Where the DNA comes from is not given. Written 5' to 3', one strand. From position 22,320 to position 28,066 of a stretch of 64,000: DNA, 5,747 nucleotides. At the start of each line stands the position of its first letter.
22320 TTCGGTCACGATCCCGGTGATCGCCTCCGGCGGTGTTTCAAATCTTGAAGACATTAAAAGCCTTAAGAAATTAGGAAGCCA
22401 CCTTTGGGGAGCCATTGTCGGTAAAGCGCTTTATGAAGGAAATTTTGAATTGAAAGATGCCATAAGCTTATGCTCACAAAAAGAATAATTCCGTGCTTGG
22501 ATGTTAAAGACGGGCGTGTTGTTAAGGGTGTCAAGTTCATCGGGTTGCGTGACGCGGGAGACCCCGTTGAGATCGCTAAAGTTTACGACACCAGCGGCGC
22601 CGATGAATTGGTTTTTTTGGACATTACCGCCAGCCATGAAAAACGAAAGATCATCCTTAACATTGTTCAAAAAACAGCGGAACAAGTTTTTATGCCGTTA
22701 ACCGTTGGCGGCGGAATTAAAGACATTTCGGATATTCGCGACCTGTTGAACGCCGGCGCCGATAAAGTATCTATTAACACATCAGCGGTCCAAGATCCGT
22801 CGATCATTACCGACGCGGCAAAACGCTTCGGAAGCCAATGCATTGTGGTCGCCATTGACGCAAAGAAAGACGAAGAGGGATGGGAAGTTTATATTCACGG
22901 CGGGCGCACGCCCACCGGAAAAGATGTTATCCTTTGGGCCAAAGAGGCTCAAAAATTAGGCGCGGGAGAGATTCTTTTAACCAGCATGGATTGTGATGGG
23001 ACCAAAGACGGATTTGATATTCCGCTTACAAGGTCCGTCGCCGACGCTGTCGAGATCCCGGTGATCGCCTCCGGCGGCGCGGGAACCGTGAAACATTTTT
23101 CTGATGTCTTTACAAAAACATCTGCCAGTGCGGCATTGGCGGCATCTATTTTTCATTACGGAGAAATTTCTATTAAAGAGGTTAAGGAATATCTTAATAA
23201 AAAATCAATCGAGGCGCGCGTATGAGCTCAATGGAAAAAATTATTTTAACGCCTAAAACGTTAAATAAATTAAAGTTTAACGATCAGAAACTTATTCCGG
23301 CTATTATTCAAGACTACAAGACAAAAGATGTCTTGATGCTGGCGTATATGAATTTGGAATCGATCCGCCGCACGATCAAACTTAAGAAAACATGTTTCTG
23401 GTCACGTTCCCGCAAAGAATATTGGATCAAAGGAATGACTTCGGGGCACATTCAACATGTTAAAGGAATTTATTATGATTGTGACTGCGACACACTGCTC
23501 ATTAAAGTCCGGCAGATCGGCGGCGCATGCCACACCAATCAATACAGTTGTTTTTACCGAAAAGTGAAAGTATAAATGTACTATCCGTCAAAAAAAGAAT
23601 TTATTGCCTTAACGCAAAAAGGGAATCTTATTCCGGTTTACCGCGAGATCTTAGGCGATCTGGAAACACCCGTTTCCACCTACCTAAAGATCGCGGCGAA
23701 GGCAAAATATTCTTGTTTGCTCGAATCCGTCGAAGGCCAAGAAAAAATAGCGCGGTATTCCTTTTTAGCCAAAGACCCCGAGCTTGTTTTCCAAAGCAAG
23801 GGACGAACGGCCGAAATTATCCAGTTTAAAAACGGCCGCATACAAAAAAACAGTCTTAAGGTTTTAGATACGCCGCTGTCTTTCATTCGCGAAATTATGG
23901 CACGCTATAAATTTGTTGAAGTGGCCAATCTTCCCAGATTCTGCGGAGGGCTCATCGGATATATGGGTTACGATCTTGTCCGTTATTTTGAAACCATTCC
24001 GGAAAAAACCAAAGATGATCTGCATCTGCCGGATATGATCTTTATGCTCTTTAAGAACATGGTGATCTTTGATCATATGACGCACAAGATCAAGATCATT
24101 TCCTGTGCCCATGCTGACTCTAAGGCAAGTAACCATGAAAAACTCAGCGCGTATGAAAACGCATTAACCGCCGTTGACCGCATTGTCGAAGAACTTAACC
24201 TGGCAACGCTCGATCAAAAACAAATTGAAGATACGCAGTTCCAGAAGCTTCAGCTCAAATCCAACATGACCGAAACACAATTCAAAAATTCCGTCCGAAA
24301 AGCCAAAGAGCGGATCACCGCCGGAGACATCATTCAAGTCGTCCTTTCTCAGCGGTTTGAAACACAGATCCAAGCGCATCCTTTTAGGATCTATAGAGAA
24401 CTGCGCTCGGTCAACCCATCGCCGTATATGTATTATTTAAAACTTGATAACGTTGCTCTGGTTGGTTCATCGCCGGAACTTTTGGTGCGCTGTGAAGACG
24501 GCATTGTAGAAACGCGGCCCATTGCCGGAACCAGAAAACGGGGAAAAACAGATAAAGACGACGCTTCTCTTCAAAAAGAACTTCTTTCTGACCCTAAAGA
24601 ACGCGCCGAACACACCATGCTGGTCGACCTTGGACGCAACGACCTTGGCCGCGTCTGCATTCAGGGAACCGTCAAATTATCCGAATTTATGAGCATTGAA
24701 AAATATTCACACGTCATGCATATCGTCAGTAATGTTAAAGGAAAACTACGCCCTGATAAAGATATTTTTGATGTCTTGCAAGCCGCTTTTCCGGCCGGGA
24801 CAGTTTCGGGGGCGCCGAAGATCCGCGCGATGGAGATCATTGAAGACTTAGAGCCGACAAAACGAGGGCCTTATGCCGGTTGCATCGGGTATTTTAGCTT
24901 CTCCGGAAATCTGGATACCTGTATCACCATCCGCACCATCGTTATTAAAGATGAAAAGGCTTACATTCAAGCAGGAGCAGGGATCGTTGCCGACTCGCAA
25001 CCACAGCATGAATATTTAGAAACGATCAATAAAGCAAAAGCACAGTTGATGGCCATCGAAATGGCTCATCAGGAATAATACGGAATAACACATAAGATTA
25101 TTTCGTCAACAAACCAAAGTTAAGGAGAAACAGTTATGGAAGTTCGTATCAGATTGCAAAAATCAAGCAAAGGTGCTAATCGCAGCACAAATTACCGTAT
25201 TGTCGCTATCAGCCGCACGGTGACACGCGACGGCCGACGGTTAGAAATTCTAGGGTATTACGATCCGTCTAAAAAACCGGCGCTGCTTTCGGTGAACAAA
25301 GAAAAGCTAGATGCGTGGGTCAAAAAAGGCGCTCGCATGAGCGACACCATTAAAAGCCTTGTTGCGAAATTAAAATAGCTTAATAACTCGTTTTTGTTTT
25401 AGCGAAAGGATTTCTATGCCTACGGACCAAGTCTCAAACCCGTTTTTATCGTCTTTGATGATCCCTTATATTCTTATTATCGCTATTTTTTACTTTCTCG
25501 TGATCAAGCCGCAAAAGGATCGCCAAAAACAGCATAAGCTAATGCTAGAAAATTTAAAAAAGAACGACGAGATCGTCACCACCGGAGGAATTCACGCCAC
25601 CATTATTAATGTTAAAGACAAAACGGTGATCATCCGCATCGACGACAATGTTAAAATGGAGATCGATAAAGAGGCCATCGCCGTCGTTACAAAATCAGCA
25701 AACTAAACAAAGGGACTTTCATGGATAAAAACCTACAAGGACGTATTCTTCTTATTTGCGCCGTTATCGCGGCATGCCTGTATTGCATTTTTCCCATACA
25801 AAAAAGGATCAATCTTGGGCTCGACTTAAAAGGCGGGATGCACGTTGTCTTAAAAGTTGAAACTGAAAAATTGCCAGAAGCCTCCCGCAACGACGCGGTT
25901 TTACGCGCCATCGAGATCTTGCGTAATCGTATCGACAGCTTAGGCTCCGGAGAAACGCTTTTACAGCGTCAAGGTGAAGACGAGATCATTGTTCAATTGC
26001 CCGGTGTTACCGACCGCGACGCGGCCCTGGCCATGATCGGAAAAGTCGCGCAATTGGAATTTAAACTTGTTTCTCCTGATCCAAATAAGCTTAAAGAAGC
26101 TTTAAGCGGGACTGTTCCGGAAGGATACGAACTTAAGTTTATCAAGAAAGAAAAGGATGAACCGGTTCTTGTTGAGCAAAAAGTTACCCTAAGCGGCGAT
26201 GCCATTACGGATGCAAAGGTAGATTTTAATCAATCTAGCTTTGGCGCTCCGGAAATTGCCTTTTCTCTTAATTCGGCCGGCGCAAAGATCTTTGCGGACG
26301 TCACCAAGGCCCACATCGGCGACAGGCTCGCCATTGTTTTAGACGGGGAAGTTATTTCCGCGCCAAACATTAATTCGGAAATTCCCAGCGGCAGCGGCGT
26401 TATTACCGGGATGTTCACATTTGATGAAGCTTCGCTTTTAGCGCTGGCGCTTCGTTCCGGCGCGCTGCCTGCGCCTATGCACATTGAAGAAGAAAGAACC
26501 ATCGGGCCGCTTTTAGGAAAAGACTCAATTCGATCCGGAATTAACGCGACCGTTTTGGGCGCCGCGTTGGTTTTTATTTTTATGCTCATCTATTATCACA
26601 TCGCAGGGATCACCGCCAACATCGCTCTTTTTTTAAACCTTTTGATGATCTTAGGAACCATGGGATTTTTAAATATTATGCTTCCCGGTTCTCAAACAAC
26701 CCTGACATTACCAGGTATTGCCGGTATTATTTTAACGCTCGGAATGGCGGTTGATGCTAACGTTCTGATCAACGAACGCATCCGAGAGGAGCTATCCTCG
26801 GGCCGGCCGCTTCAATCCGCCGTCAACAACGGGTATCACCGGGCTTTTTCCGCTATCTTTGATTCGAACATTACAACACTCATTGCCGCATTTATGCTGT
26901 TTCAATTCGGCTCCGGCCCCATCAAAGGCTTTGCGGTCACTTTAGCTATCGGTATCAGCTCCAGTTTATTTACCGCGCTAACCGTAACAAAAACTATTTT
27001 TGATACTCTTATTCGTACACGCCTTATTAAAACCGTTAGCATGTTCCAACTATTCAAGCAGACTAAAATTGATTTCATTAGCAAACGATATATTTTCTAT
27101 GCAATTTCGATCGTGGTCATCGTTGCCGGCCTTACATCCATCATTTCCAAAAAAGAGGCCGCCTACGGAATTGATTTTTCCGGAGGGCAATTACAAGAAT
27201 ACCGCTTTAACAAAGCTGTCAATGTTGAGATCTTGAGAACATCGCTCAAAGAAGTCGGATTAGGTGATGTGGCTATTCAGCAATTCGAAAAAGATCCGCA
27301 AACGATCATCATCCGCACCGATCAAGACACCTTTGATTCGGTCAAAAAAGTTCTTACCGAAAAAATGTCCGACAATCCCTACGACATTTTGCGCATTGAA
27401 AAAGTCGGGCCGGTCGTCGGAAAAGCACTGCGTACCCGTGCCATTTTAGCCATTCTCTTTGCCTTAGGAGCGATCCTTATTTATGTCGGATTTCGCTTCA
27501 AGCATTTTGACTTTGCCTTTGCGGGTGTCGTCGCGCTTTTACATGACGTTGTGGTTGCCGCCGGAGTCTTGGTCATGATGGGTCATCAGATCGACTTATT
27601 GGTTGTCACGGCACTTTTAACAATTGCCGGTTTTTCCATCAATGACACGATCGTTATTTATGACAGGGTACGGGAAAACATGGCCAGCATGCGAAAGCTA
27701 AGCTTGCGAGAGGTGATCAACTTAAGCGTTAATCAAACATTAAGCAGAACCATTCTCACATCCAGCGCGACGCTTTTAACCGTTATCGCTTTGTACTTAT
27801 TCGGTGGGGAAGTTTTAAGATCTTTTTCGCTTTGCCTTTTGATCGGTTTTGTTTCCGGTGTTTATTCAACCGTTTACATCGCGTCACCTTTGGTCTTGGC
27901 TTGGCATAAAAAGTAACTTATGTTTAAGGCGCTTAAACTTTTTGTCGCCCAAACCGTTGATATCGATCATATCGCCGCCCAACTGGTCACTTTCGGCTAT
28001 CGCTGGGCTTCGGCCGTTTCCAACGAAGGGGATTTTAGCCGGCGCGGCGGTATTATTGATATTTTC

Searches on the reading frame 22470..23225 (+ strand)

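Call 97: search_protein_families(library=pfam, proteins=[window:22470-23225:+], max_evalue=0.0001)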
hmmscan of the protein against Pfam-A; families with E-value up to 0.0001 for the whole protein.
window:22470-23225:+ (251 aa): 3 families
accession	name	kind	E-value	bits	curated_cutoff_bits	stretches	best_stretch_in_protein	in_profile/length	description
PF00977.27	His_biosynth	-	1e-86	290.5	23.6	1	5-233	1-227/228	Histidine biosynthesis protein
PF03060.21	NMO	-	1.1e-07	32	28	0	185-238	183-236/331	Nitronate monooxygenase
PF01207.24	Dus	-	3e-05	23.7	20.4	0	32-115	140-226/311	Dihydrouridine synthase (Dus)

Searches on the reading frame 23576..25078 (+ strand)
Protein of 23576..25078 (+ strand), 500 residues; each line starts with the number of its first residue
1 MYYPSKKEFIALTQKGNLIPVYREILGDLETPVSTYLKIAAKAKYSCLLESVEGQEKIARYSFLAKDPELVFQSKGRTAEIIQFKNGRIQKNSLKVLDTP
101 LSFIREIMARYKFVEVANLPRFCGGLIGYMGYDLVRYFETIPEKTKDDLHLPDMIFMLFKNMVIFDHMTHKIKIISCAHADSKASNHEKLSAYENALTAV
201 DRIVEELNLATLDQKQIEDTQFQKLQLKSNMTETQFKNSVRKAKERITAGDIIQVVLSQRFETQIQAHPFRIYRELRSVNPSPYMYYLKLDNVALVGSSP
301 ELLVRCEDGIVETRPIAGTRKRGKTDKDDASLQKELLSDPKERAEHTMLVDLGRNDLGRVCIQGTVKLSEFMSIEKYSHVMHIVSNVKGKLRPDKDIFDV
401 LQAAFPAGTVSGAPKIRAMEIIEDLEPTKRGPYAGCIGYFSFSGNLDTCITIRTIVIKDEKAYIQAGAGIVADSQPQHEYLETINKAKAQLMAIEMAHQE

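Call 73: search_protein_families(library=pfam, proteins=[window:23576-25078:+], max_evalue=0.00001)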
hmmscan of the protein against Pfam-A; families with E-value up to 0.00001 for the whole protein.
window:23576-25078:+ (500 aa): 2 families
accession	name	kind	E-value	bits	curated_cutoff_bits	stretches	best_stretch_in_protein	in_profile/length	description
PF00425.24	Chorismate_bind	-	1.3e-97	326.8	27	1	233-486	2-257/257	chorismate binding enzyme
PF04715.19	Anth_synt_I_N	-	7.1e-40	136.9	23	1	28-173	1-139/140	Anthranilate synthase component I, N terminal region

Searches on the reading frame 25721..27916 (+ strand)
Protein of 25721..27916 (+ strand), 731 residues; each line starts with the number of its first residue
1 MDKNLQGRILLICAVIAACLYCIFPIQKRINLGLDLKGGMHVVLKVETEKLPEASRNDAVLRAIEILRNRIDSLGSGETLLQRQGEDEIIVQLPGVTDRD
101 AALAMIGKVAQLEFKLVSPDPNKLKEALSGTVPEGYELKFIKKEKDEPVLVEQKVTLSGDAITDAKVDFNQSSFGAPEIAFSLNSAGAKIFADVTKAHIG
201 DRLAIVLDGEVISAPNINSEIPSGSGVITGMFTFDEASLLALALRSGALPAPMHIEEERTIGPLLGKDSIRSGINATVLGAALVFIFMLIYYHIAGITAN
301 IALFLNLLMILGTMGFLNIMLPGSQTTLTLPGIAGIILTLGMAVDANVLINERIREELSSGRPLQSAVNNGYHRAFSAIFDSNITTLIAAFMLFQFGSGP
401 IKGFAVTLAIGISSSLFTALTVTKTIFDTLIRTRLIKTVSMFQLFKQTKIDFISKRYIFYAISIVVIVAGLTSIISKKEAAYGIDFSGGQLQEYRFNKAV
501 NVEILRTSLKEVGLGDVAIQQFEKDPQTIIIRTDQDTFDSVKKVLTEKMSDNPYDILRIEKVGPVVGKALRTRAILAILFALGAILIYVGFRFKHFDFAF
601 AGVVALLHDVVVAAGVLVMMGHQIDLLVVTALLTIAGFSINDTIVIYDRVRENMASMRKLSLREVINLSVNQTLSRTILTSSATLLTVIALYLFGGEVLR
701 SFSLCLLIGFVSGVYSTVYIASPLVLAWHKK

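Call 44: search_protein_families(library=pfam, proteins=[window:25721-27916:+], max_evalue=0.00001)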
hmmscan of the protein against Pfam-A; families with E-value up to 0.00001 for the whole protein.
window:25721-27916:+ (731 aa): 5 families
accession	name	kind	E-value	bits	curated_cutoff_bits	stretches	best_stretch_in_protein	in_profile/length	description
PF02355.23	SecD_SecF_C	-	1.2e-78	263.3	20.5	2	548-730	8-188/189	Protein export membrane protein SecD/SecF, C-terminal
PF22599.2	SecDF_P1_head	-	1.2e-36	125.5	27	1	143-251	7-114/114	SecDF, P1 head subdomain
PF21760.3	SecD_1st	-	5.4e-22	77.5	27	1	62-118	3-59/60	Protein translocase subunit SecDF, P1 domain, N-terminal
PF07549.19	Sec_GG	-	1.4e-08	34.4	20.3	0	27-48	5-26/28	SecD/SecF GG Motif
PF03176.21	MMPL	-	4.3e-08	32.9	20.5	1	276-426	148-298/333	MMPL family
